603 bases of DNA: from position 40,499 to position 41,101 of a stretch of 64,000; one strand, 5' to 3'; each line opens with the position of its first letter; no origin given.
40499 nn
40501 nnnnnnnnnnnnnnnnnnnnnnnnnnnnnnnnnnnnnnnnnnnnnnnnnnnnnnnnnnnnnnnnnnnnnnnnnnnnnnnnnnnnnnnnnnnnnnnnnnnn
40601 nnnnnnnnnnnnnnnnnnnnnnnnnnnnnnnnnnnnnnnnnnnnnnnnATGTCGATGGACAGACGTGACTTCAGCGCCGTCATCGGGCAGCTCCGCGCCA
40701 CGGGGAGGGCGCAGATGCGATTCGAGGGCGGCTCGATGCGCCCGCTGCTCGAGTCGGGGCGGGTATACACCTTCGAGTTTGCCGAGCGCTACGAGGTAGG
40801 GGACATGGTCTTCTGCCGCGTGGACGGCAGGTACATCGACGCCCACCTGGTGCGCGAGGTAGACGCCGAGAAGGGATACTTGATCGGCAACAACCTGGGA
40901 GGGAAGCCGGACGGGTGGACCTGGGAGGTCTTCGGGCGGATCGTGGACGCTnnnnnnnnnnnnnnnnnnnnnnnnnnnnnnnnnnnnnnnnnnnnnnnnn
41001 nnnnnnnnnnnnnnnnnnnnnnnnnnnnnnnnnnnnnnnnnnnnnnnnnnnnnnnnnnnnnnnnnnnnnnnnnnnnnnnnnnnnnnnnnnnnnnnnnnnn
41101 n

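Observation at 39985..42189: RNA-ligase-like / small S24-like / MoxR AAA+ three-gene cluster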

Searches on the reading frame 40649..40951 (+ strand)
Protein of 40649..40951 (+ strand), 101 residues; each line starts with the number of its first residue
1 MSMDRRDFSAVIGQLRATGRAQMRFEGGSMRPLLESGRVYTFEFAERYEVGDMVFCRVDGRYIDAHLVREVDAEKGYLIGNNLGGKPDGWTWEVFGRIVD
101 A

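Call 3: search_protein_families(library=pfam, proteins=[window:40649-40951:+], max_evalue=0.1)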
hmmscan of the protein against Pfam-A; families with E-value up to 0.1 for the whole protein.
window:40649-40951:+ (101 aa): 1 family
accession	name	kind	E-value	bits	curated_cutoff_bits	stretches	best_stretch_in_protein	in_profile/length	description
PF00717.28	Peptidase_S24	-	0.013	15.6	23.3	1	24-82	39-95/116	Peptidase S24-like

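Call 4: search_protein_families(library=ncbifam, proteins=[window:40649-40951:+], max_evalue=0.1)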
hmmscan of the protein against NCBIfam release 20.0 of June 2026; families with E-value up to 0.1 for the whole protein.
window:40649-40951:+ (101 aa): 1 family
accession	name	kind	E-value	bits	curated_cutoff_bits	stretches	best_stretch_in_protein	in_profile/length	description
TIGR02228.1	sigpep_I_arch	equivalog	0.02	14.8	51.85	1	16-76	27-90/158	signal peptidase I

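Call 15: find_homologous_proteins(query=window:40649-40951:+, max_evalue=0.001)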
Query window:40649-40951:+ (101 aa): 1 proteins with E <= 0.001 among 2 candidates.
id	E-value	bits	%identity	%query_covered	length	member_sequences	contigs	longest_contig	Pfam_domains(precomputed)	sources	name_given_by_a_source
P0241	5.1e-61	221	100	98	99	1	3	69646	-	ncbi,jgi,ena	-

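Call 27: search_protein_representatives(protein=window:40649-40951:+)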
Query: 101 residues. Proteins with E-value up to 0.001 (for the whole library): 173; up to 1e-10: 30; up to 1e-30: 0. The best 150 are listed.
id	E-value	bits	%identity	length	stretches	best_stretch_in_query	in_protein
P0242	1.1e-20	89.8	52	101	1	21-100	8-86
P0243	1.1e-20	89.7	47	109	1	8-100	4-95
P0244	1.1e-19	86.5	47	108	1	8-99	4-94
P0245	5.1e-19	84.4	44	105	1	9-100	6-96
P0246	6.1e-18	81.0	46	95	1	14-99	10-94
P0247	8.3e-18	80.5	48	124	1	15-101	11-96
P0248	8.3e-18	80.5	51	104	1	26-100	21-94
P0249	2.2e-17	79.1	46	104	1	7-99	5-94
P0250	3.6e-17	78.5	49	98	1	13-98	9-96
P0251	1.6e-16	76.4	48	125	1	8-101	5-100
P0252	2.0e-16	76.1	46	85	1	8-86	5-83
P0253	5.2e-16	74.8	44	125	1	10-99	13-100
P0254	4.5e-15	71.7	41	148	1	12-99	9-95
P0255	6.4e-15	71.2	43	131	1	8-99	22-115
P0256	1.1e-14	70.5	39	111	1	8-99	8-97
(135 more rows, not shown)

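Call 30: search_protein_families(library=phrogs, alignment_id=A2, max_evalue=0.001)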
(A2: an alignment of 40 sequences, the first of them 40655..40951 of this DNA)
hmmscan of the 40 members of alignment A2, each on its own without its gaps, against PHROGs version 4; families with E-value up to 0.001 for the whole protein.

A. member 1, window:40655-40951:+ (99 aa): 0 families

B. families by the number of members that match (of 40 scanned): 6 families
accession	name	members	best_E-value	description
phrog_4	-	7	4.4e-07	transcriptional repressor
phrog_6201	-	3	4.8e-06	CI-like repressor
phrog_1945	-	2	0.00042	-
phrog_1017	-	1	1.6e-38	-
phrog_811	-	1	7.8e-05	UmuD-like protein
phrog_5587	-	1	0.00079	-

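Call 31: search_protein_families(library=pfam, alignment_id=A2, max_evalue=0.01)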
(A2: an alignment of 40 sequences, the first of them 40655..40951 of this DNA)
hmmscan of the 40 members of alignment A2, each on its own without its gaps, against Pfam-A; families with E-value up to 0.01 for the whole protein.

A. member 1, window:40655-40951:+ (99 aa): 0 families

B. families by the number of members that match (of 40 scanned): 4 families
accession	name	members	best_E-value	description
PF00717.28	Peptidase_S24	34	8.3e-11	Peptidase S24-like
PF08719.17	NADAR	1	3.4e-26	NADAR domain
PF10502.14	Peptidase_S26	1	0.0001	Signal peptidase, peptidase S26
PF24203.1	Phage_ProQ_C_like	1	0.0017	Phage ProQ C-terminal-like domain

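Call 33: find_related_loci(query=A2, collection=viral_contigs, flank=6000)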
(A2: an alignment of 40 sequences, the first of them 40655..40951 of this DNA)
Query A2 (99 aa) in viral_contigs; peptide patterns used: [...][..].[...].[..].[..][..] (x = any residue, [..] = any of these).
281 stretches matched a pattern; 215 encode a relative of the query (tblastn E <= 1e-3); the best 80 are kept; 80 distinct loci.
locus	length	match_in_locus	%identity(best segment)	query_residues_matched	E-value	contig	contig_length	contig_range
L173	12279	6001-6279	47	6-99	1e-25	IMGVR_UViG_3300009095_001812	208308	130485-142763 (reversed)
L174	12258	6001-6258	48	11-97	3e-25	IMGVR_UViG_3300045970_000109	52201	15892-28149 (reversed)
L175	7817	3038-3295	49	12-98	5e-25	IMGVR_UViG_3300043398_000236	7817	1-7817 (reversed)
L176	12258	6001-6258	45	12-98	6e-25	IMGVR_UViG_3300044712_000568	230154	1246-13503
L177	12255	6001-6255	45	12-97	3e-24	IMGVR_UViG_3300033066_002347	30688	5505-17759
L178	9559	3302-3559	45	12-98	1e-23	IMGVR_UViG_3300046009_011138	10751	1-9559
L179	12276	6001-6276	42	6-98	1e-23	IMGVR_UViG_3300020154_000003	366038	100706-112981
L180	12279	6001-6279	45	6-99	1e-23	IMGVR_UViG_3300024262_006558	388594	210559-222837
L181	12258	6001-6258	45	12-98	1e-22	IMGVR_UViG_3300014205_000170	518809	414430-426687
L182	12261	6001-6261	45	12-99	2e-22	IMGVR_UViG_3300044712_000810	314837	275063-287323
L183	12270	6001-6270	42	9-99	2e-22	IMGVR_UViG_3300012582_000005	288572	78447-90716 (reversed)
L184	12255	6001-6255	52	12-97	8e-22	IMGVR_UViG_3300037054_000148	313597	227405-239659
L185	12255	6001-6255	52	12-97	8e-22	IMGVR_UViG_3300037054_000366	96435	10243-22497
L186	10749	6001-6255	52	12-97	8e-22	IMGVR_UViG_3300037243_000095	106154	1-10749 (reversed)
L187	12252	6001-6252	44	12-96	2e-21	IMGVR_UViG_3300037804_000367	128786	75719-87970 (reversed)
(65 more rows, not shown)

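Call 51: predict_structure(alignment_id=A3)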
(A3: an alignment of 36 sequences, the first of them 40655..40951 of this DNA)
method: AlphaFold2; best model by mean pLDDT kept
length: 99 residues; sequences in the alignment: 36
mean_pLDDT: 92.7   pTM: 0.83
mean pLDDT of the five models: 92.7, 92.5, 92.3, 91.7, 91.8
residues with pLDDT >= 90: 86; 70-90: 8; 50-70: 3; < 50: 2
segments of 3 or more residues with pLDDT < 50: none
pLDDT, mean of each block of 10 residues (from residue 1): 76 97 91 94 97 96 96 96 91 92
secondary structure, 60 per line:
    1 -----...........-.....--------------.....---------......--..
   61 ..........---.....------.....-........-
elements in order: H6-16 E18-22 E37-41 E51-56 E59-70 E74-78 E85-89 E91-98

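Call 55: fold_search(model_id=the predicted structure, library=pdb)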
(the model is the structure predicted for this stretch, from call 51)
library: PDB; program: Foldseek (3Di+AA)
matches with E <= 10: 444; with E <= 0.001: 0
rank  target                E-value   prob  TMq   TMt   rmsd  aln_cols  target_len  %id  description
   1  8gmt_A                6.2e-03  1.00  0.64  0.64   3.5        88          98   19  Structure of UmuD in complex with RecA filament (released 2022-12-21)
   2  6a2r_A                6.9e-03  1.00  0.56  0.56   3.5        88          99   15  Mycobacterium tuberculosis LexA C-domain II (released 2019-01-23)
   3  6a2q                  7.4e-03  1.00  0.59  0.60   3.5        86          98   15  Mycobacterium tuberculosis LexA C-domain I (released 2019-01-23)
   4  1ay9_A                7.8e-03  1.00  0.61  0.56   8.8       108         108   18  WILD-TYPE UMUD' FROM E. COLI (released 1998-01-28)
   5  2ho0                  9.3e-03  1.00  0.58  0.46   4.1        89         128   17  Structure of a Hyper-cleavable Monomeric Fragment of Phage Lambda Repressor Containing the Cleavage Site Region (released 2006-09-19)
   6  1kca_A                9.8e-03  1.00  0.56  0.55   4.5        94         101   16  Crystal Structure of the lambda Repressor C-terminal Domain Octamer (released 2001-12-21)
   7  1umu_A                1.3e-02  1.00  0.66  0.62   8.4       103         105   19  STRUCTURE DETERMINATION OF UMUD' BY MAD PHASING OF THE SELENOMETHIONYL PROTEIN (released 1996-08-01)
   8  2hnf                  1.3e-02  1.00  0.55  0.44   4.3        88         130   17  Structure of a Hyper-cleavable Monomeric Fragment of Phage lambda Repressor Containing the Cleavage Site Region (released 2006-09-19)
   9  1umu_B                1.7e-02  1.00  0.63  0.59   8.7       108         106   20  STRUCTURE DETERMINATION OF UMUD' BY MAD PHASING OF THE SELENOMETHIONYL PROTEIN (released 1996-08-01)
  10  1f39_A                2.1e-02  1.00  0.56  0.55   4.4        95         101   17  CRYSTAL STRUCTURE OF THE LAMBDA REPRESSOR C-TERMINAL DOMAIN (released 2000-07-26)
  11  6a2s_A                2.2e-02  1.00  0.60  0.59   4.0        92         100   15  Mycobacterium tuberculosis LexA C-domain S160A (released 2019-01-23)
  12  4n31_B                4.2e-02  1.00  0.54  0.41   6.6       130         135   15  Structure and activity of Streptococcus pyogenes SipA: a signal peptidase homologue essential for pilus polymerisation (released 2014-08-20)
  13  4n31_A                4.7e-02  1.00  0.58  0.41   7.7       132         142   16  Structure and activity of Streptococcus pyogenes SipA: a signal peptidase homologue essential for pilus polymerisation (released 2014-08-20)
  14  1i4v_MODEL_1_A        5.9e-02  0.89  0.48  0.43   8.7       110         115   18  SOLUTION STRUCTURE OF THE UMUD' HOMODIMER (released 2001-08-22)
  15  6a2t                  8.3e-02  0.97  0.49  0.51   4.1        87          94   17  Mycobacterium tuberculosis LexA C-domain K197A (released 2019-01-23)
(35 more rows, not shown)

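Call 62: search_protein_families(library=pfam, proteins=[L179:4702-5607:-], max_evalue=0.001)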
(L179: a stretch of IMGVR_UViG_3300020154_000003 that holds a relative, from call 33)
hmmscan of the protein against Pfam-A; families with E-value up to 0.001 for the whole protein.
L179:4702-5607:- (301 aa): 4 families
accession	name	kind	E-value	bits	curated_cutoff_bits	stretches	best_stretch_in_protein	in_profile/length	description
PF25109.1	HAD_PNKP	-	4.5e-41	140.8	27.6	1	166-301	1-143/143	Polynucleotide kinase PNKP phosphatase domain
PF13671.12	AAA_33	-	2.7e-17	63.8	27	1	10-135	3-138/143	AAA domain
PF06414.18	Zeta_toxin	-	4e-08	33.4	22.3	1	4-157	14-186/199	Zeta toxin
PF03767.20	Acid_phosphat_B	-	2e-07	31.2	27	1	115-273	24-199/230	HAD superfamily, subfamily IIIB (Acid phosphatase)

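Call 64: search_protein_families(library=padloc, proteins=[window:40655-40951:+], max_evalue=0.001)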
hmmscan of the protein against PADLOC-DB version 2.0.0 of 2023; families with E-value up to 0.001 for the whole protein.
window:40655-40951:+ (99 aa): 0 families
